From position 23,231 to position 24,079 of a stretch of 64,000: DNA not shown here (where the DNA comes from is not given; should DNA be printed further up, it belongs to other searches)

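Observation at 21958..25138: Decayed mini-islet next to tRNA(CAU): a class-III-like Fic protein, a multiply frameshifted ~360-codon gene, two tiny unknown ORFs and a strongly signalled 27-aa hydrophobic peptide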

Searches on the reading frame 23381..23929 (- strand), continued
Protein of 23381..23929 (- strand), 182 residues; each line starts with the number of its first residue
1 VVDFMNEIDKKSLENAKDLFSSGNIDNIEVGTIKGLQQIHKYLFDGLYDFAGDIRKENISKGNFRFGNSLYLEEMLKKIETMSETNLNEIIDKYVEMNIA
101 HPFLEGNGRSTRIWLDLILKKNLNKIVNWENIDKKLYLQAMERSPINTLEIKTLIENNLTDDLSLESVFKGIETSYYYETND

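Call 29: find_related_loci(query=window:23381-23917:-, collection=genome_contigs, flank=6000)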
Query window:23381-23917:- (178 aa) in genome_contigs; peptide patterns used: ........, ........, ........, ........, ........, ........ (x = any residue, [..] = any of these).
599 stretches matched a pattern (row limit reached: there are more); 425 encode a relative of the query (tblastn E <= 1e-3); the best 80 are kept; 80 distinct loci.
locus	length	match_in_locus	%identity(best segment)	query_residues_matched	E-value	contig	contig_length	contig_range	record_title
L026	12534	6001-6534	94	1-178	7e-109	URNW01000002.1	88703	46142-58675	uncultured Tenericutes bacterium isolate UMGS1172 genome assembly, contig: NODE_143_length_88703_cov_15.697512, whole ge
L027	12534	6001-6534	93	1-178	5e-108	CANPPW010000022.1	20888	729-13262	MAG TPA_asm: uncultured Tenericutes bacterium isolate SRR15730559_bin.36_metawrap_v1.3_MAG genome assembly, contig: NODE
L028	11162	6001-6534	93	1-178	7e-108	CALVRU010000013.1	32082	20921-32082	MAG: uncultured Bacilli bacterium isolate BRZ_CH__bin90 genome assembly, contig: BRZ_CH__NODE_1952_length_32082_cov_19.0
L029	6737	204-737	92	1-178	1e-106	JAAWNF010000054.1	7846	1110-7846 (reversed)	MAG: Bacilli bacterium isolate ABMPRH_22_1 SL341410_scaffold_11127, whole genome shotgun sequence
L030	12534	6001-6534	92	1-178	7e-106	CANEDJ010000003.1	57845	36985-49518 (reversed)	MAG TPA_asm: uncultured Tenericutes bacterium isolate SRR19981122_bin.17_metawrap_v1.3_MAG genome assembly, contig: NODE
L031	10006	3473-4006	92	1-178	2e-105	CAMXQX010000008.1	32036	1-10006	MAG TPA_asm: uncultured Firmicutes bacterium isolate SRR14920958_bin.20_metawrap_v1.3_MAG genome assembly, contig: NODE.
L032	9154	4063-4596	91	1-178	3e-105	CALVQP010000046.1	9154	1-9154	MAG: uncultured Bacilli bacterium isolate BRZ_GB__bin6 genome assembly, contig: BRZ_GB__NODE_10493_length_9154_cov_4.859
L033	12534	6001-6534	90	1-178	1e-104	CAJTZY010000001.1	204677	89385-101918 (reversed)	MAG TPA_asm: uncultured Bacilli bacterium isolate MGBC122614 genome assembly, contig: MGBC122614.1, whole genome shotgun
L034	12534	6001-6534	89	1-178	1e-104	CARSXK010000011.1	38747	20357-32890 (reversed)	MAG TPA_asm: uncultured Bacilli bacterium isolate MGBC129510 genome assembly, contig: MGBC129510.11, whole genome shotgu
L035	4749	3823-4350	91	1-176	1e-104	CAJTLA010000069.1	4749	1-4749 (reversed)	MAG TPA_asm: uncultured Bacilli bacterium isolate MGBC102946 genome assembly, contig: MGBC102946.69, whole genome shotgu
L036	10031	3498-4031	89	1-178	2e-104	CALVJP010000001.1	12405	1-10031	MAG: uncultured Bacilli bacterium isolate E13__bin113 genome assembly, contig: E13__k127_1552599, whole genome shotgun s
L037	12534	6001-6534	89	1-178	5e-104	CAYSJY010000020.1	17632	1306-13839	MAG TPA_asm: uncultured Muribaculaceae bacterium isolate SRP141132_co3_347 genome assembly, contig: NODE_2663_length_176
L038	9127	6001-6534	88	1-178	8e-103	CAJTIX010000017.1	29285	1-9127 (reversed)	MAG TPA_asm: uncultured Bacilli bacterium isolate MGBC103251 genome assembly, contig: MGBC103251.17, whole genome shotgu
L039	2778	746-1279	88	1-178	4e-105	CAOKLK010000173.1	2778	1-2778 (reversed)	MAG TPA_asm: uncultured Tenericutes bacterium isolate SRR15604517_bin.4_metawrap_v1.3_MAG genome assembly, contig: NODE.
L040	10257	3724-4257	87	1-178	5e-102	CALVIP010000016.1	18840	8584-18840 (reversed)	MAG: uncultured Bacilli bacterium isolate BRZ_CI__bin123 genome assembly, contig: BRZ_CI__NODE_4288_length_18840_cov_19.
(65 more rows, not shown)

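Call 33: search_solved_structures(query=window:23381-23917:-, max_evalue=0.00001, show_alignments=2)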
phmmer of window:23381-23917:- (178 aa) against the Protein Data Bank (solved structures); distinct sequences matched with E-value up to 0.00001: 18.
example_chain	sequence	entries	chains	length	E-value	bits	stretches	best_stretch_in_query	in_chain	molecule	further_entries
3s6a_A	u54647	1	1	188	8.6e-80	270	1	1-175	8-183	Cell filamentation protein Fic-related protein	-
2g03_A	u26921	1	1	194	9.7e-80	269.8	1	1-175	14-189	hypothetical protein NMA0004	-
3zlm_A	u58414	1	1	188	3.7e-79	267.9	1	1-174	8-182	ADENOSINE MONOPHOSPHATE-PROTEIN TRANSFERASE NMFIC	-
5ckl_A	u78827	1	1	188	3.8e-79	267.9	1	1-175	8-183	Adenosine monophosphate-protein transferase NmFic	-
5cgl_A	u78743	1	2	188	3.8e-79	267.9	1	1-175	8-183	Adenosine monophosphate-protein transferase NmFic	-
3sn9_A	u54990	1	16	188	7.2e-79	267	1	1-175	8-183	Cell filamentation protein Fic-related protein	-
5cmt_A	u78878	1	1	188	1.3e-78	266.2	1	1-175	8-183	Adenosine monophosphate-protein transferase NmFic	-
3se5_A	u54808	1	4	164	3.5e-72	245.2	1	1-157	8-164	Cell filamentation protein Fic-related protein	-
2f6s_A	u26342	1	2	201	1.4e-71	243.2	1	4-175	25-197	cell filamentation protein, putative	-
5nv5_A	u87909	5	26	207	2.1e-65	223.2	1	5-175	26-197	Fic family protein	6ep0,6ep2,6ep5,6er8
5nwf_A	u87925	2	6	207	4.9e-64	218.8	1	5-175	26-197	Fic family protein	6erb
8idv_B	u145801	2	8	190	2.1e-46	161.4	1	8-175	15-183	Cell filamentation protein Fic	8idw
8wt0_A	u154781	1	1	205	9.3e-13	51.9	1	5-136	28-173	Cell filamentation protein Fic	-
5jfz_A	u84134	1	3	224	6.6e-09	39.4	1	22-147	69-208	Probable adenosine monophosphate-protein transferase fic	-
3shg_A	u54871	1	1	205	8.8e-09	38.9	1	31-157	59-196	VbhT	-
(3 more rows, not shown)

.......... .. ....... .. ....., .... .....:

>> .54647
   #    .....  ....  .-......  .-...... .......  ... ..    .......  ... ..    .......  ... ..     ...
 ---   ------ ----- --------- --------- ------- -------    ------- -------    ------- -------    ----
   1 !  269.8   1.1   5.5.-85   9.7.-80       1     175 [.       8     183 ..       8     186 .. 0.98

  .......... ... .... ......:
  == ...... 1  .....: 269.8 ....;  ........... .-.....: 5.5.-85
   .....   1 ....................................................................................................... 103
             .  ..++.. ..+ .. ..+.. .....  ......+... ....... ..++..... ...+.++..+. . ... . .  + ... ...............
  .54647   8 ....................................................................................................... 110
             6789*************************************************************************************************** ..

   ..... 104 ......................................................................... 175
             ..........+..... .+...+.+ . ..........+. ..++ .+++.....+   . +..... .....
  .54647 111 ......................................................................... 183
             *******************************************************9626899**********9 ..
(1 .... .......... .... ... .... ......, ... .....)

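Call 44: search_protein_families(library=pfam, max_evalue=1, proteins=[L021:6455-7264:+, L023:1776-2594:+, L021:6163-6462:+, L034:5617-5910:+, L036:4309-4623:+, L001:10897-11700:+, L021:9551-9784:+])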
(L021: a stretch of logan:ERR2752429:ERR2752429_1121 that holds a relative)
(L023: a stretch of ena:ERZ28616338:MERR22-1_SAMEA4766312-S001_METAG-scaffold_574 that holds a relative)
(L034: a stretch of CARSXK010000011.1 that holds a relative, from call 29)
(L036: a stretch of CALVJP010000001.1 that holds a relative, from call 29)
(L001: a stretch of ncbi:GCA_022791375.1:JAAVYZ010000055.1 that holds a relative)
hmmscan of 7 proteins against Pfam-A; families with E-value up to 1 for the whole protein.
L021:6455-7264:+ (269 aa): 3 families
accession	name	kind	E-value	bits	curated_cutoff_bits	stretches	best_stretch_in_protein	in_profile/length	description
PF22602.2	NXF_NTF2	-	0.00063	20.3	27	1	188-265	7-83/158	Nuclear RNA export factor, NTF2 domain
PF25083.1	GIPC1_GH1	-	0.045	14.2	28.4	1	143-162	27-46/67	GIPC1-3 GH1 domain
PF01367.25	5_3_exonuc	-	0.053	14.5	40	1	195-248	27-80/97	5'-3' exonuclease, C-terminal SAM fold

L023:1776-2594:+ (272 aa): 2 families
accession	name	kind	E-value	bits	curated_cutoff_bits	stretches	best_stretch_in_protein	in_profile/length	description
PF21977.1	DUF6926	-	0.032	14.9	27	0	224-245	22-43/73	Domain of unknown function (DUF6926)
PF04800.17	NDUS4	-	0.039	14.6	31.9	1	13-41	50-76/96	NADH dehydrogenase ubiquinone Fe-S protein 4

L021:6163-6462:+ (99 aa): 2 families
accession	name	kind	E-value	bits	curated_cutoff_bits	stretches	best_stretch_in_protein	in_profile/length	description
PF00355.32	Rieske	-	0.033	14.6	20.3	1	12-42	53-81/88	Rieske [2Fe-2S] domain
PF20986.2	DUF6849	-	0.94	10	27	1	3-39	22-56/69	Domain of unknown function (DUF6849)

L034:5617-5910:+ (97 aa): 0 families

L036:4309-4623:+ (104 aa): 1 family
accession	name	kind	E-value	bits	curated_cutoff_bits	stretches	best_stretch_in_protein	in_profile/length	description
PF22375.1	Lgt1_N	-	0.03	14.9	27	1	19-48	19-48/101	Glucosyltransferase Lgt1, N-terminal domain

L001:10897-11700:+ (267 aa): 5 families
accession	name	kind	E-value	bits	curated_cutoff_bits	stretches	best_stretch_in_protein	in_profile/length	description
PF00753.33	Lactamase_B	-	8.5e-14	52.4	22.7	1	21-108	5-94/196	Metallo-beta-lactamase superfamily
PF12706.13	Lactamase_B_2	-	0.00018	21.6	27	1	33-97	2-71/200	Beta-lactamase superfamily domain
PF14869.12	DUF4488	-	0.019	15.3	27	1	2-81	27-104/123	Domain of unknown function (DUF4488)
PF19583.5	ODP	-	0.08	13.2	27.2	1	24-90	5-73/194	ODP family beta lactamase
PF16661.11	Lactamase_B_6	-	0.13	12.1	27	1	28-79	3-57/193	Metallo-beta-lactamase superfamily domain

L021:9551-9784:+ (77 aa): 1 family
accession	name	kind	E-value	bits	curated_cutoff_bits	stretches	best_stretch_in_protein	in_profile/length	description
PF09928.14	DUF2160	-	0.26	12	28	1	9-43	49-83/88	Predicted small integral membrane protein (DUF2160)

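Call 45: search_protein_families(library=phrogs, max_evalue=0.1, proteins=[L021:6455-7264:+, L023:1776-2594:+, L021:6163-6462:+, L036:4309-4623:+])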
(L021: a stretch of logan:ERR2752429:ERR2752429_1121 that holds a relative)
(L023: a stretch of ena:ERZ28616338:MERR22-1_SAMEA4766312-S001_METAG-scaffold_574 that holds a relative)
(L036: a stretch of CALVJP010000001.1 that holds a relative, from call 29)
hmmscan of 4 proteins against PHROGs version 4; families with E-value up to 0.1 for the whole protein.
L021:6455-7264:+ (269 aa): 1 family
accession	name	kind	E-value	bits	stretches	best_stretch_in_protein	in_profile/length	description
phrog_32421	-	unknown function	0.0067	17.6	1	167-236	16-80/82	-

L023:1776-2594:+ (272 aa): 0 families

L021:6163-6462:+ (99 aa): 0 families

L036:4309-4623:+ (104 aa): 1 family
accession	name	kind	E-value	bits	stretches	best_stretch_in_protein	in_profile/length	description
phrog_21426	-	unknown function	0.051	14.7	1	22-97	25-97/123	-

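Call 57: search_solved_structures(query=A4, max_evalue=10)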
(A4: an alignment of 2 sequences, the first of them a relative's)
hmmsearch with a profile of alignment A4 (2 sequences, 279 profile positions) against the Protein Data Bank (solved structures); distinct sequences matched with E-value up to 10: 1.
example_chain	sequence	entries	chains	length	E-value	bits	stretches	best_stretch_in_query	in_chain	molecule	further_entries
6syq_B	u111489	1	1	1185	0.78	12.2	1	127-207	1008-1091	Alternansucrase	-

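Call 58: search_protein_families(library=padloc, max_evalue=0.1, proteins=[L021:6455-7264:+, L021:7446-9392:+, L021:9551-9784:+, window:23381-23917:-, L001:10897-11700:+])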
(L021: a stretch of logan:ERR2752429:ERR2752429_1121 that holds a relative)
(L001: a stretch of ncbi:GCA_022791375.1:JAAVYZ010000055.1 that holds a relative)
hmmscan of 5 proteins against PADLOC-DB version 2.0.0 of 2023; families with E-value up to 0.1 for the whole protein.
L021:6455-7264:+ (269 aa): 0 families

L021:7446-9392:+ (648 aa): 3 families
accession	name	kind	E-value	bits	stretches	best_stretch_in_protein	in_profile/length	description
PDLC05031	PDC-S49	-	1.3e-50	170.9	2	10-185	6-184/624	-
PDLC05029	PDC-S49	-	1.4e-44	150.9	2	9-182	4-178/619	-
PDLC05030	PDC-S49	-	3.1e-44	149.7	2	8-192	1-197/629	-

L021:9551-9784:+ (77 aa): 0 families

window:23381-23917:- (178 aa): 9 families
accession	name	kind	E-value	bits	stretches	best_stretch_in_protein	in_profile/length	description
PDLC04842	PDC-S04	-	1.5e-85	284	1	2-176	17-192/202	-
PDLC04841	PDC-S04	-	5.2e-76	254.1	1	2-178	115-292/292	-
PDLC04838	PDC-S04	-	1.9e-29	101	1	5-156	35-203/209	-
PDLC04839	PDC-S04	-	4.8e-27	93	1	1-155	34-202/205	-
PDLC04837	PDC-S04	-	5.4e-08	30.4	1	67-152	135-218/234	-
PDLC04836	PDC-S04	-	2.2e-07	28.3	1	68-139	140-211/244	-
PDLC04840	PDC-S04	-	2.8e-07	28.5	1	77-154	136-211/227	-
PDLC05078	PDC-S72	-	1.1e-05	22.7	1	34-60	107-133/377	-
PDLC03963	SoFic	-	0.00012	19.5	1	30-117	117-214/361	-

L001:10897-11700:+ (267 aa): 4 families
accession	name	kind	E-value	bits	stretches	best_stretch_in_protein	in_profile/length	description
PDLC04676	PDC-M48B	-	3.1e-05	21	1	26-147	26-146/357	-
PDLC03805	RTasMBL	-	0.00023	18.4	1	22-81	11-71/322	DRT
PDLC03854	LmuA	-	0.00032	17.9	1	26-82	21-81/345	-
PDLC02158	Avs1a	-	0.015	12.6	1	15-79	5-72/392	-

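Call 64: search_dna_similar(query=L021:6455-7264:+, collection=plasmids, mode=protein, max_evalue=0.001, max_rows=10)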
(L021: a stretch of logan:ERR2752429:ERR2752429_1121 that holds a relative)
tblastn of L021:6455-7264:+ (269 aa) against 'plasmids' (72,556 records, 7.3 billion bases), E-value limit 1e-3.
No match.

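Call 65: search_dna_similar(query=L021:6455-7264:+, collection=phages, mode=protein, max_evalue=0.001, max_rows=10)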
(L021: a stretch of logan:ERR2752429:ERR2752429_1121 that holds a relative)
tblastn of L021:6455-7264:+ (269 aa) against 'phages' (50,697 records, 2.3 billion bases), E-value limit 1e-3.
No match.
